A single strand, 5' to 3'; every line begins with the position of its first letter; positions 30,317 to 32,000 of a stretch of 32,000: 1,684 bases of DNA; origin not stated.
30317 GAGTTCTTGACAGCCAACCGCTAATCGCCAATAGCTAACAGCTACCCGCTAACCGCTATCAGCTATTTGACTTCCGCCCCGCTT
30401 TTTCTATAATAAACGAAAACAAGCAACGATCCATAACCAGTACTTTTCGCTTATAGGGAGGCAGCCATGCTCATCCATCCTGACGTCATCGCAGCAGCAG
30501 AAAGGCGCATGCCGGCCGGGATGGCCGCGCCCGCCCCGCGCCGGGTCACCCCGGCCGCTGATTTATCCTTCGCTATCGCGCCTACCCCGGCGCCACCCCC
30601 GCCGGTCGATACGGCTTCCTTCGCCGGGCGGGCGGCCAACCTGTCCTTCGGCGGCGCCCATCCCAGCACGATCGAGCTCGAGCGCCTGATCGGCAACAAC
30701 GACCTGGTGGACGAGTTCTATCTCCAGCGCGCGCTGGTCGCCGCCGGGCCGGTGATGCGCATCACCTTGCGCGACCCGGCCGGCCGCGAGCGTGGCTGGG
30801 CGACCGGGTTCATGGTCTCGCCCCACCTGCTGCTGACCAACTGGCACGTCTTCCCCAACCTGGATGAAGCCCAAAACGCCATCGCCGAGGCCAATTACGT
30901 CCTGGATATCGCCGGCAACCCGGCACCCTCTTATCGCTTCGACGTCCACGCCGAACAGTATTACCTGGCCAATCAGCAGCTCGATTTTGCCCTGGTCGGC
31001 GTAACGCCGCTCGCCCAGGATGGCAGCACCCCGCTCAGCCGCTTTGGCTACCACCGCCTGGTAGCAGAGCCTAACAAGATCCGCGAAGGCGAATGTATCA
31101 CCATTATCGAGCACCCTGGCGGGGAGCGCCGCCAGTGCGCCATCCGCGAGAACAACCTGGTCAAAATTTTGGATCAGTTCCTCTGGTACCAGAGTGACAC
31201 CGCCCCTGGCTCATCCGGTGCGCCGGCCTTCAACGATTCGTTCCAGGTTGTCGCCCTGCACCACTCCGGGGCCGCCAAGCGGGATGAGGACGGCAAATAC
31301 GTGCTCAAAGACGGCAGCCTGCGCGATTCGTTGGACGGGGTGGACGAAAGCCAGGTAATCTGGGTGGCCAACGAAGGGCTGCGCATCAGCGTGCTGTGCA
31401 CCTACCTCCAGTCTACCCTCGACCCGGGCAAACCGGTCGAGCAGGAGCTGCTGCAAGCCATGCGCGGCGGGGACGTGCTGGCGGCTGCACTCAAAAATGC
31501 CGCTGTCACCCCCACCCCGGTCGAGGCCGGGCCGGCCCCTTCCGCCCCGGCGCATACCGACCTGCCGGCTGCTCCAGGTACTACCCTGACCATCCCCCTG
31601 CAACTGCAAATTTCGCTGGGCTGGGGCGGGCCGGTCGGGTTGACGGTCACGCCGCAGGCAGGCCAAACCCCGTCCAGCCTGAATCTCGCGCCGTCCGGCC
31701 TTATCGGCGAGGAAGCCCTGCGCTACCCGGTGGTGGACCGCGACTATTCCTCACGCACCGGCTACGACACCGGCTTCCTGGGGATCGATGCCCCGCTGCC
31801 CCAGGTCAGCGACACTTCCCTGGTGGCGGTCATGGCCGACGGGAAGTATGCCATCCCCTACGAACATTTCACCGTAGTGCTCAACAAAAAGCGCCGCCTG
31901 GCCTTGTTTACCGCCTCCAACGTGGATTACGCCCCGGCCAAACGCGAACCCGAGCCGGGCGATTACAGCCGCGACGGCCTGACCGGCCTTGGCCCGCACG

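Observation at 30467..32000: Unlisted open-ended gene: serine protease fused to a non-specific endonuclease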

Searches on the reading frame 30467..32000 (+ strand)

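Call 4: search_protein_families(library=pfam, proteins=[window:30467-32000:+], max_evalue=1)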
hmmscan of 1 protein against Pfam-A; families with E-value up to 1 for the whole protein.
window:30467-32000:+ (511 aa): 4 families
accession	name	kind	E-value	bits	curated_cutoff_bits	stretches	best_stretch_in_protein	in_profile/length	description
PF13365.12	Trypsin_2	-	2.1e-16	61.4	27.6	1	112-264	1-144/144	Trypsin-like peptidase domain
PF00089.32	Trypsin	-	0.0043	17.3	20.6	1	110-266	25-196/220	Trypsin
PF02122.21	Peptidase_S39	-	0.019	14.9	21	1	236-278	135-175/203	Peptidase S39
PF01732.22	Mycop_pep_DUF31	-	0.16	12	27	0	242-266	321-345/346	Mycoplasma peptidase (DUF31)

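Call 5: search_protein_families(library=ncbifam, proteins=[window:30467-32000:+], max_evalue=1)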
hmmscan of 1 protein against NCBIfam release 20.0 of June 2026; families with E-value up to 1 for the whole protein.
window:30467-32000:+ (511 aa): 1 family
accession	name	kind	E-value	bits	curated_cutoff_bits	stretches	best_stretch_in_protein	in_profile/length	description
NF008154.0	PRK10906.1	equivalog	0.2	10.9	331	1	132-214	123-205/252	DeoR/GlpR family transcriptional regulator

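Call 6: search_protein_families(library=padloc, proteins=[window:30467-32000:+], max_evalue=1)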
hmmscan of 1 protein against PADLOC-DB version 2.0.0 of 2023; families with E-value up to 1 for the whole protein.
window:30467-32000:+ (511 aa): 2 families
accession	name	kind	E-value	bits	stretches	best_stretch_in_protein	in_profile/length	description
PDLC02959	RT-Protease_XI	-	6.1e-07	26.7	1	110-273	350-494/510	single gene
PDLC02960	RT-Protease_XI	-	3.4e-06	24.3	1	111-273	349-490/506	single gene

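Call 7: find_homologous_proteins(query=window:30467-32000:+)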
Query window:30467-32000:+ (511 aa): 639 proteins with E <= 0.001 among 8000 candidates; the best 120 are listed.
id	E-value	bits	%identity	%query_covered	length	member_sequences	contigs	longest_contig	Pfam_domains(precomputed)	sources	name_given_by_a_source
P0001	0.0e+0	1157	100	100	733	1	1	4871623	PF13365.13,PF01223.30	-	-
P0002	8.2e-205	700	64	100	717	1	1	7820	PF13365.13,PF01223.30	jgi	jgi:endonuclease G, mitochondrial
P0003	1.6e-203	695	64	100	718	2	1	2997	PF13365.13,PF01223.30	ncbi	-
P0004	5.3e-203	694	64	100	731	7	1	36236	PF13365.13,PF01223.30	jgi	-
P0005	1.5e-202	692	64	100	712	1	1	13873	PF13365.13,PF01223.30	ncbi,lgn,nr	ncbi:MAG: hypothetical protein EXR62_14695 [Chloroflexi bacterium]|nr:hypothetical protein [Chlorofl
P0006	2.7e-202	691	63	98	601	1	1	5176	PF13365.13,PF01223.30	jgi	jgi:endonuclease G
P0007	2.8e-202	691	63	100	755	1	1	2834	PF13365.13,PF01223.30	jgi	jgi:endonuclease G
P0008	3.7e-201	687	63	100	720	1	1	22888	PF13365.13,PF01223.30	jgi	jgi:endonuclease G, mitochondrial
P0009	6.1e-201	687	63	99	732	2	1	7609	PF13365.13,PF01223.30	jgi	jgi:endonuclease G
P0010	1.2e-200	686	63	100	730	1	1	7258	PF13365.13,PF01223.30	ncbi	-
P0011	3.3e-200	684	64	100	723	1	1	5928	PF13365.13,PF01223.30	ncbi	-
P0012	9.4e-200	683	64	100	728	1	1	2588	PF13365.13,PF01223.30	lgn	-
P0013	1.9e-199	682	61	100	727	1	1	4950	PF13365.13,PF01223.30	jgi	jgi:endonuclease G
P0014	2.2e-199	682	63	100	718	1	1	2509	PF13365.13,PF01223.30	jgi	jgi:endonuclease G, mitochondrial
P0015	2.3e-199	682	63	100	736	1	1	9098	PF13365.13,PF01223.30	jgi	jgi:endonuclease G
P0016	2.1e-198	678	67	91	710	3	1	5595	PF13365.13,PF01223.30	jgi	jgi:endonuclease G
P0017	6.1e-198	677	63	100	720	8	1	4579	PF13365.13,PF01223.30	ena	-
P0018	6.5e-198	677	63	100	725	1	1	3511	PF13365.13,PF01223.30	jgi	jgi:endonuclease G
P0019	1.5e-197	676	63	100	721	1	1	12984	PF13365.13,PF01223.30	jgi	jgi:endonuclease G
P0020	4.2e-197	674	61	100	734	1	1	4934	PF13365.13,PF01223.30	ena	-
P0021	5.5e-196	670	62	100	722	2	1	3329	PF13365.13,PF01223.30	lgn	-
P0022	4.9e-195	667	62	100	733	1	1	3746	PF13365.13,PF01223.30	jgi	jgi:endonuclease G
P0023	1.8e-193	662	66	89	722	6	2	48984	PF13365.13,PF01223.30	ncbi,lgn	-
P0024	2.1e-191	655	61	100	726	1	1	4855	PF13365.13,PF01223.30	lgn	-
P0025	4.6e-191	654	61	100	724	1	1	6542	PF13365.13,PF01223.30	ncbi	-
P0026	4.9e-181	621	58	100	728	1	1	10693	PF13365.13,PF01223.30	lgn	-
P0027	4.6e-180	618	58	99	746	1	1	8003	PF13365.13,PF01223.30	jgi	jgi:endonuclease G, mitochondrial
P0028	8.8e-174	597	56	99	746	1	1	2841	PF13365.13,PF01223.30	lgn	-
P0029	2.7e-168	579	54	100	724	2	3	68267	PF13365.13,PF01223.30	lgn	-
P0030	7.5e-167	574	62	89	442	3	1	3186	PF13365.13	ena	-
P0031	2.6e-157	543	53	100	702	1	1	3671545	PF13365.13,PF01223.30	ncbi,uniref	ncbi:DNA/RNA non-specific endonuclease [Paraburkholderia fungorum]|uniref:DNA/RNA non-specific endon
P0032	1.7e-153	530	54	93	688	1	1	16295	PF13365.13,PF01223.30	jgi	-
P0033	3.0e-150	520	53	100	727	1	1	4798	PF13365.13,PF01223.30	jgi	jgi:endonuclease G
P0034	1.1e-148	514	52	94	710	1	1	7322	PF13365.13,PF01223.30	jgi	jgi:endonuclease G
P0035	4.7e-148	512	54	89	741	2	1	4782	PF13365.13,PF01223.30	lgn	-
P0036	7.0e-148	512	51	99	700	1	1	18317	PF13365.13,PF01223.30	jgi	jgi:endonuclease G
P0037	1.0e-147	511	53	89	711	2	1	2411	PF13365.13,PF01223.30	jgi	-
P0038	4.4e-146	506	53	89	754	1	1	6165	PF13365.13,PF01223.30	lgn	-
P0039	6.3e-145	502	49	100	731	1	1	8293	PF13365.13,PF01223.30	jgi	jgi:endonuclease G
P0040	1.1e-143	498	50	99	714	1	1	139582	PF13365.13,PF01223.30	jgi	jgi:endonuclease G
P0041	3.0e-143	496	52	90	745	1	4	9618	PF13365.13,PF01223.30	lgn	-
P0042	3.4e-143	496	52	89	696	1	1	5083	PF13365.13,PF01223.30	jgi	jgi:endonuclease G, mitochondrial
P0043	5.4e-143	496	52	89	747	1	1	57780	PF13365.13,PF01223.30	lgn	-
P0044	5.9e-143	495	51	99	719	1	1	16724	PF13365.13,PF01223.30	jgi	jgi:endonuclease G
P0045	5.3e-141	489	53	88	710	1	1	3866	PF13365.13,PF01223.30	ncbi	-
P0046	6.8e-141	489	50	99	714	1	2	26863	PF13365.13,PF01223.30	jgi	jgi:endonuclease G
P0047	1.3e-140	488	54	90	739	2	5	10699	PF13365.13,PF01223.30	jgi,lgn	jgi:endonuclease G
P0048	1.7e-140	487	52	91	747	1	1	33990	PF13365.13,PF01223.30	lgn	-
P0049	2.4e-140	487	48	100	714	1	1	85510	PF13365.13,PF01223.30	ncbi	-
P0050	8.6e-139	482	51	89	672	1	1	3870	PF13365.13,PF01223.30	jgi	-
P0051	8.9e-139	482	52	90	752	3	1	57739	PF13365.13,PF01223.30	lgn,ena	-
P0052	1.1e-138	481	53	93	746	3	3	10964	PF13365.13,PF01223.30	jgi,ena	-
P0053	8.0e-138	479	48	99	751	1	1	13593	PF13365.13,PF01223.30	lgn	-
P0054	2.6e-137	477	48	100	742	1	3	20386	PF13365.13,PF01223.30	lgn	-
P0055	3.5e-136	473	50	100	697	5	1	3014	PF13365.13,PF01223.30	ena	-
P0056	1.0e-134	468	50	90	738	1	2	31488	PF13365.13,PF01223.30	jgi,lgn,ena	-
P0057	1.2e-134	468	50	98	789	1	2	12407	PF13365.13,PF01223.30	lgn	-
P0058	1.2e-134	468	51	89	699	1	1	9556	PF13365.13,PF01223.30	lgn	-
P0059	4.6e-134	466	51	92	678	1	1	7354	PF13365.13,PF01223.30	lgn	-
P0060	7.3e-134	465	50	90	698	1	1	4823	PF13365.13,PF01223.30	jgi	jgi:endonuclease G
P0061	2.9e-133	464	49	99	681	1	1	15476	PF13365.13,PF01223.30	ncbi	-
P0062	2.5e-132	460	49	92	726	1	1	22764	PF13365.13,PF01223.30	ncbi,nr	ncbi:MAG TPA: DNA/RNA non-specific endonuclease [Longimicrobium sp.]|nr:DNA/RNA non-specific endonuc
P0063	3.1e-132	460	48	100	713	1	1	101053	PF13365.13,PF01223.30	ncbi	-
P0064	2.5e-130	454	51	89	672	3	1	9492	PF13365.13,PF01223.30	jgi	jgi:endonuclease G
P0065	3.3e-130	453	49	99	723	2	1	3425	PF13365.13,PF01223.30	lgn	-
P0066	3.9e-130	453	49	89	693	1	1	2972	PF13365.13,PF01223.30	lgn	-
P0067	6.5e-130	452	51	90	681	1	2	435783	PF13365.13,PF01223.30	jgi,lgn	jgi:endonuclease G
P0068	1.3e-129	451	51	90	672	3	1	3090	PF13365.13,PF01223.30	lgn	-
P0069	1.4e-129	451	52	84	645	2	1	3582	PF13365.13,PF01223.30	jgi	jgi:endonuclease G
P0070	1.7e-129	451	49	89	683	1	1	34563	PF13365.13,PF01223.30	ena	-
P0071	1.9e-129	451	50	89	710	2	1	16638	PF13365.13,PF01223.30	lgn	-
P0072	2.4e-129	451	47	100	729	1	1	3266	PF13365.13,PF01223.30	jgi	jgi:endonuclease G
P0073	4.0e-129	450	51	89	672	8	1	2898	PF13365.13,PF01223.30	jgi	jgi:endonuclease G, mitochondrial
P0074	6.1e-129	449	50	99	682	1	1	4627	PF13365.13,PF01223.30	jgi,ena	-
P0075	7.0e-129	449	50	90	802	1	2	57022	PF13365.13,PF01223.30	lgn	-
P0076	8.4e-129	449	47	100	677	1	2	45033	PF13365.13,PF01223.30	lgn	-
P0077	1.9e-128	448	48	92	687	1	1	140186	PF13365.13,PF01223.30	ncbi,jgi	ncbi:MAG TPA: DNA/RNA non-specific endonuclease [Anaerolineales bacterium]|jgi:endonuclease G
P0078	2.1e-128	447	47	100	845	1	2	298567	PF13365.13,PF01223.30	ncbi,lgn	-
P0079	3.1e-128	447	48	99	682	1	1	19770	PF13365.13,PF01223.30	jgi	jgi:endonuclease G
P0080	4.2e-127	443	48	91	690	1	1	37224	PF13365.13,PF01223.30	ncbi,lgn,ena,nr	ncbi:MAG TPA: DNA/RNA non-specific endonuclease [Pyrinomonadaceae bacterium]|nr:DNA/RNA non-specific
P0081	9.2e-127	442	47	99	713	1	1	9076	PF13365.13,PF01223.30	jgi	jgi:endonuclease G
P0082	1.0e-126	442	51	89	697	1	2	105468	PF13365.13,PF01223.30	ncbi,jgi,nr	ncbi:MAG: hypothetical protein DLM73_10035 [Chthoniobacterales bacterium]|nr:MAG: hypothetical prote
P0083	1.1e-126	442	46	100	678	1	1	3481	PF13365.13,PF01223.30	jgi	jgi:endonuclease G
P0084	1.6e-126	441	48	99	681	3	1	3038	PF13365.13,PF01223.30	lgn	-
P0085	1.7e-126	441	48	95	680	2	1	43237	PF13365.13,PF01223.30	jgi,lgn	jgi:endonuclease G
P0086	2.5e-126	441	47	100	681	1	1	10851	PF13365.13,PF01223.30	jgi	jgi:endonuclease G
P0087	3.6e-126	440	49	90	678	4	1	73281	PF13365.13,PF01223.30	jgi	jgi:endonuclease G, mitochondrial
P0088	5.6e-126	439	50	90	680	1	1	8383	PF13365.13,PF01223.30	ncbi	-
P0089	7.0e-126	439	49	89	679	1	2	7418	PF13365.13,PF01223.30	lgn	-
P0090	8.4e-126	439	48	92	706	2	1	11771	PF13365.13,PF01223.30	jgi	jgi:endonuclease G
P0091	8.8e-126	439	47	97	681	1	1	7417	PF13365.13,PF01223.30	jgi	jgi:endonuclease G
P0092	1.7e-125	438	49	92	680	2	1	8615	PF13365.13,PF01223.30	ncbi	-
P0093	3.1e-125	437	46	100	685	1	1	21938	PF13365.13,PF01223.30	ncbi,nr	ncbi:MAG: DNA/RNA non-specific endonuclease [Pyrinomonadaceae bacterium]|nr:DNA/RNA non-specific end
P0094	3.6e-125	437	46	99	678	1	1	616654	PF13365.13,PF01223.30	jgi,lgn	jgi:endonuclease G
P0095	4.2e-125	437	49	89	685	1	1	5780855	PF13365.13,PF01223.30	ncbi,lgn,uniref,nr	ncbi:DNA/RNA non-specific endonuclease [Pseudomonas sp. Q1-7]|uniref:DNA/RNA non-specific endonuclea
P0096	6.8e-125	436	48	91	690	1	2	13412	PF13365.13,PF01223.30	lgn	-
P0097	7.9e-125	436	48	95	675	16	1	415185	PF13365.13,PF01223.30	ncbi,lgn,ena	-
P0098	8.0e-125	436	46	99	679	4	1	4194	PF13365.13,PF01223.30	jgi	-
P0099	1.0e-124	435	46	94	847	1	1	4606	PF13365.13,PF01223.30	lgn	-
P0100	1.3e-124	435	48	99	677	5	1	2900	PF13365.13,PF01223.30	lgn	-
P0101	1.3e-124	435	48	100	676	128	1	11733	PF13365.13,PF01223.30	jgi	-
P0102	1.6e-124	435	47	99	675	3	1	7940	PF13365.13,PF01223.30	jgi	jgi:endonuclease G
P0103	1.7e-124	435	48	99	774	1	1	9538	PF13365.13,PF01223.30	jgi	jgi:endonuclease G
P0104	4.8e-124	433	47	99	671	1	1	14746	PF13365.13,PF01223.30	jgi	jgi:endonuclease G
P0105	5.2e-124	433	47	99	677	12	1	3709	PF13365.13,PF01223.30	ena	-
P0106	5.7e-124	433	49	90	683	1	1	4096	PF13365.13,PF01223.30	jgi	jgi:endonuclease G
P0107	5.8e-124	433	48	91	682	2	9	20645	PF13365.13,PF01223.30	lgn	-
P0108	6.9e-124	433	49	89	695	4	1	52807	PF13365.13,PF01223.30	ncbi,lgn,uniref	ncbi:DNA/RNA non-specific endonuclease [Pseudomonas sp. KB_15]|uniref:DNA/RNA non-specific endonucle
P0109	1.4e-123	431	48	91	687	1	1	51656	PF13365.13,PF01223.30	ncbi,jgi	ncbi:MAG TPA: DNA/RNA non-specific endonuclease [Anaerolineales bacterium]|jgi:endonuclease G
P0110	1.6e-123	431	47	92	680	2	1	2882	PF13365.13,PF01223.30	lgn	-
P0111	1.9e-123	431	47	92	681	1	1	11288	PF13365.13,PF01223.30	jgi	jgi:endonuclease G, mitochondrial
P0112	6.8e-123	429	48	90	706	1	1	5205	PF13365.13,PF01223.30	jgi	jgi:endonuclease G, mitochondrial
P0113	1.3e-122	428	48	92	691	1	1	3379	PF13365.13,PF01223.30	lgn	-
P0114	3.1e-122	427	46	96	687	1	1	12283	PF13365.13,PF01223.30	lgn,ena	-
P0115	5.0e-122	426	49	89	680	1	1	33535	PF13365.13,PF01223.30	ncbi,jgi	-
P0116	5.2e-122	426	45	98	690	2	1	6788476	PF13365.13,PF01223.30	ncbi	ncbi:DNA/RNA non-specific endonuclease [Pseudomonas chlororaphis subsp. piscium]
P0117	1.0e-121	425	48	93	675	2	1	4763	PF13365.13,PF01223.30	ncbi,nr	ncbi:MAG TPA: DNA/RNA non-specific endonuclease [Blastocatellia bacterium]|nr:DNA/RNA non-specific e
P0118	1.2e-121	425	46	98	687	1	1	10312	PF13365.13,PF01223.30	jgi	-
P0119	1.7e-121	425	48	89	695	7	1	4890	PF13365.13,PF01223.30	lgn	-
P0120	3.1e-121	424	47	92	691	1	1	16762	PF13365.13,PF01223.30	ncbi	-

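Call 9: find_encoding_contigs(protein=P0001, flank=10000, max_places=4)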
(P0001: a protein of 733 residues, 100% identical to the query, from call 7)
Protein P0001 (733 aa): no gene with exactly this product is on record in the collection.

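Call 10: find_related_loci(query=P0001, collection=genome_contigs, flank=10000)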
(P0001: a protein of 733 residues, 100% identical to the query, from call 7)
Query P0001 (733 aa) in genome_contigs; peptide patterns used: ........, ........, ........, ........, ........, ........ (x = any residue, [..] = any of these).
77 stretches matched a pattern; 6 encode a relative of the query (tblastn E <= 1e-3); 6 distinct loci.
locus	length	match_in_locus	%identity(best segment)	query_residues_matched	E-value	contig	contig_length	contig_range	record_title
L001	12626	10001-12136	65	1-720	0e+0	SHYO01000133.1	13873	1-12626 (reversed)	MAG: Chloroflexi bacterium isolate Baikal-deep-G121 BACOMB-C21269, whole genome shotgun sequence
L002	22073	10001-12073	67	1-702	0e+0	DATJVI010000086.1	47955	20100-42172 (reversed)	MAG TPA_asm: Burkholderiales bacterium isolate SMAG_U15069 k141_1145461, whole genome shotgun sequence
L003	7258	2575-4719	64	1-722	0e+0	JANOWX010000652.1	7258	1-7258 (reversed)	MAG: Acidobacteriota bacterium isolate VAR_35_metabat_317 VAR_35_k141_2738829, whole genome shotgun sequence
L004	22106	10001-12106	55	1-724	0e+0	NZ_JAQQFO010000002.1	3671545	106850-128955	Paraburkholderia fungorum strain RL17-336-BIC-C 2, whole genome shotgun sequence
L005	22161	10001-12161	59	1-701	0e+0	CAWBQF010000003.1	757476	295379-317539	MAG: uncultured Chloroflexia bacterium isolate MFD01721.bin.2.163 genome assembly, contig: contig_17275, whole genome sh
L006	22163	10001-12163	33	1-732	1e-97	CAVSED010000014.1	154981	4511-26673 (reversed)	MAG: uncultured Chitinophagaceae bacterium isolate MFD02581.bin.2.4 genome assembly, contig: contig_30249, whole genome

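Call 12: search_protein_families(library=pfam, proteins=[P0001], max_evalue=0.01)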
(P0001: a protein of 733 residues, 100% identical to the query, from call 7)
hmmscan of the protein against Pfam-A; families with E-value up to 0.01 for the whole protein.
P0001 (733 aa): 3 families
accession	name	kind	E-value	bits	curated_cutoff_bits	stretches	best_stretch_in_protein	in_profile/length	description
PF01223.29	Endonuclease_NS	-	1.1e-31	110.7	23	1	460-696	16-219/223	DNA/RNA non-specific endonuclease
PF13365.12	Trypsin_2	-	4.3e-16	60.4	27.6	1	112-264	1-144/144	Trypsin-like peptidase domain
PF00089.32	Trypsin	-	0.0095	16.2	20.6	0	110-182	25-97/220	Trypsin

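Call 22: search_solved_structures(query=A1, max_evalue=0.01, show_alignments=2)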
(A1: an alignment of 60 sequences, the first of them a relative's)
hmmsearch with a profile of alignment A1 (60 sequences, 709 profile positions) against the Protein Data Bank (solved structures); distinct sequences matched with E-value up to 0.01: 41.
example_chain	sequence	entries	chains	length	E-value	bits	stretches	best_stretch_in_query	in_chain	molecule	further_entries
2o3b_A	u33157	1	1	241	2.8e-07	32.5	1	546-677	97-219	Nuclease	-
5mm8_A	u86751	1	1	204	2.8e-07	32.4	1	105-266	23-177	Serine protease SplE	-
1zm8_A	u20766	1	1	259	3.4e-07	32.2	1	546-677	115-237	Nuclease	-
6yv5_A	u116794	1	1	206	3.7e-07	32.1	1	107-273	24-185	Serine protease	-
6yv6_A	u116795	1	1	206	3.7e-07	32.1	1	107-273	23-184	Serine protease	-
2w7s_A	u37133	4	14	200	4.6e-07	31.7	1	108-274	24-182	SERINE PROTEASE SPLA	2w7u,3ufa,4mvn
2vid_A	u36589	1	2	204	4.9e-07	31.6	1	107-273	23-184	SERINE PROTEASE SPLB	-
4k1s_A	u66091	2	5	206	5.1e-07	31.6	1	107-273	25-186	Serine protease SplB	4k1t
3ism_A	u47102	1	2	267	8.2e-07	30.9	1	553-650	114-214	CG8862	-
6m3f_B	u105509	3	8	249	1.4e-06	30.2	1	550-642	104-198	Endonuclease G, mitochondrial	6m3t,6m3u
6lyf_A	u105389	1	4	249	1.4e-06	30.1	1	550-642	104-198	Endonuclease G, mitochondrial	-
6njt_A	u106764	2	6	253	1.5e-06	30.1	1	550-643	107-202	Endonuclease G, mitochondrial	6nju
1qy6_A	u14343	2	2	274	1.9e-06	29.7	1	91-280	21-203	serine protease | V8 protease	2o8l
1wcz_A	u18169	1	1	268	2.2e-06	29.5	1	91-280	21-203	Glutamyl endopeptidase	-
1p3c_A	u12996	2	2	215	3.3e-06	28.9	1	108-266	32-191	glutamyl-endopeptidase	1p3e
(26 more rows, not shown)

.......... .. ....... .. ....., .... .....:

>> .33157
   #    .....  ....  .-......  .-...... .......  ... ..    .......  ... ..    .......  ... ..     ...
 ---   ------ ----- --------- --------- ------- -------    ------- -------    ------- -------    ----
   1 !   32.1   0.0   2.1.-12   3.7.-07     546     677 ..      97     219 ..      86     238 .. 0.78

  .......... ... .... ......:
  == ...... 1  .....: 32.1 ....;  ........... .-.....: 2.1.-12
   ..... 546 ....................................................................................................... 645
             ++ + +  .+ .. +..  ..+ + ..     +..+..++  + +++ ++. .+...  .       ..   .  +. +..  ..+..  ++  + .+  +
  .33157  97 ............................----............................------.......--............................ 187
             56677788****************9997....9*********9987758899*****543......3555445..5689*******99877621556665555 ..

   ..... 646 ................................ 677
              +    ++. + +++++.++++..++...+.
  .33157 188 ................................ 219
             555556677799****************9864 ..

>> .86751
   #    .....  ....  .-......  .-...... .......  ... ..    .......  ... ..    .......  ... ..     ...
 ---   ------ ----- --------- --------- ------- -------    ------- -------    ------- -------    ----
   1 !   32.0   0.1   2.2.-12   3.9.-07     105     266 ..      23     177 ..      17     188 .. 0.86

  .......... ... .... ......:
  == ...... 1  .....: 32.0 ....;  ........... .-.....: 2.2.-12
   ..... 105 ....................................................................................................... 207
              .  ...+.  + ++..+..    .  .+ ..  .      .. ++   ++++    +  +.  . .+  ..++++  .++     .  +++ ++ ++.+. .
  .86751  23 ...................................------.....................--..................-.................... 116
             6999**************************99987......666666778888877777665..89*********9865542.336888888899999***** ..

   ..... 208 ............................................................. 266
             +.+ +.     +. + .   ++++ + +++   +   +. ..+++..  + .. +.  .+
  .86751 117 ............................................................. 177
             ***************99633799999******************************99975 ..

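Call 32: find_encoding_contigs(protein=P0095, flank=10000, max_places=2)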
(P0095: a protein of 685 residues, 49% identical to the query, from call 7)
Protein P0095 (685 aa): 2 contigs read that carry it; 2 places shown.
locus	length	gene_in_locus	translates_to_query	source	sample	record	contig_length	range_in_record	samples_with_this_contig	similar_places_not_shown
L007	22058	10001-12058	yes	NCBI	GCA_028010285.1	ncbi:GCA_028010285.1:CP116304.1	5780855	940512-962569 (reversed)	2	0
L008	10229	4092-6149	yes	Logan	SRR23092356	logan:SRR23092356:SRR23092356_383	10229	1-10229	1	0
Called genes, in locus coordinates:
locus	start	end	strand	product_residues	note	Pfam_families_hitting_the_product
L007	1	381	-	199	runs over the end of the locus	PF28083:QatB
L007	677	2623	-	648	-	PF07693:KAP_NTPase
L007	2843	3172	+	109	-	-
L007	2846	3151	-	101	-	-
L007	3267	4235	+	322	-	PF06067:DUF932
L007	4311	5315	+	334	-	PF09588:YqaJ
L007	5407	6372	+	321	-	PF18897:Gp3-like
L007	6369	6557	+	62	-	-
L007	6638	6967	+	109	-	-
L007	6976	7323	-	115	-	PF04545:Sigma70_r4 (weak), PF13560:HTH_31, PF01381:HTH_3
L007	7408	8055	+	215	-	-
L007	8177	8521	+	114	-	-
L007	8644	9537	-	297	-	-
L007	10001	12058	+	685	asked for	PF13365:Trypsin_2, PF01223:Endonuclease_NS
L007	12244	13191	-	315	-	PF11726:YagK_YfjJ_C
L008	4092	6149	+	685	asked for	PF13365:Trypsin_2, PF01223:Endonuclease_NS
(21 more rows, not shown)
